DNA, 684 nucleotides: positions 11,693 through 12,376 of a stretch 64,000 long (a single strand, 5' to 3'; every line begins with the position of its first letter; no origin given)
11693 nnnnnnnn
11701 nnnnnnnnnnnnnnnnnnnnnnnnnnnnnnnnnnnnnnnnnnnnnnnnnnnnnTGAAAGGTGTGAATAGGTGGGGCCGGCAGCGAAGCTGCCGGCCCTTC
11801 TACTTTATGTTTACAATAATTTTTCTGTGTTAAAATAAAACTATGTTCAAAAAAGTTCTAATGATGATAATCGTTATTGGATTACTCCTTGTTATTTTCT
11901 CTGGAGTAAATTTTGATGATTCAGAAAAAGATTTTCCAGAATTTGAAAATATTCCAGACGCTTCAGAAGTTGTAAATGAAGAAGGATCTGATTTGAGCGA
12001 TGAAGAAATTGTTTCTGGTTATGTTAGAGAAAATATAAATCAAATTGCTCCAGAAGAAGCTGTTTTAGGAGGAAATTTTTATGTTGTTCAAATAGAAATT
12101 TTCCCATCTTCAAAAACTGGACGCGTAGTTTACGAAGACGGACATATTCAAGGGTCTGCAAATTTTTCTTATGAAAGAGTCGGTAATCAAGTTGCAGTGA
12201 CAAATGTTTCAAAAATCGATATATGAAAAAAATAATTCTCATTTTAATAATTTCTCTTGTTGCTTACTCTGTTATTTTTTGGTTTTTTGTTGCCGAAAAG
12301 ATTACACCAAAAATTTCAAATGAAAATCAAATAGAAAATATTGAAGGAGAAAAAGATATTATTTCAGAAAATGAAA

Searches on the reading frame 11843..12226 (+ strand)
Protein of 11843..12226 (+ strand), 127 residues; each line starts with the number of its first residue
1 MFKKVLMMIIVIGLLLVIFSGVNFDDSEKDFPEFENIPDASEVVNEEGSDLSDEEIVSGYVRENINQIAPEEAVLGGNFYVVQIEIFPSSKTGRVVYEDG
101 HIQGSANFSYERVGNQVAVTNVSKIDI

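Call 61: find_encoding_contigs(protein=window:11843-12226:+, flank=10000, max_places=6)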
Protein window:11843-12226:+ (127 aa): no gene with exactly this product is on record in the collection.
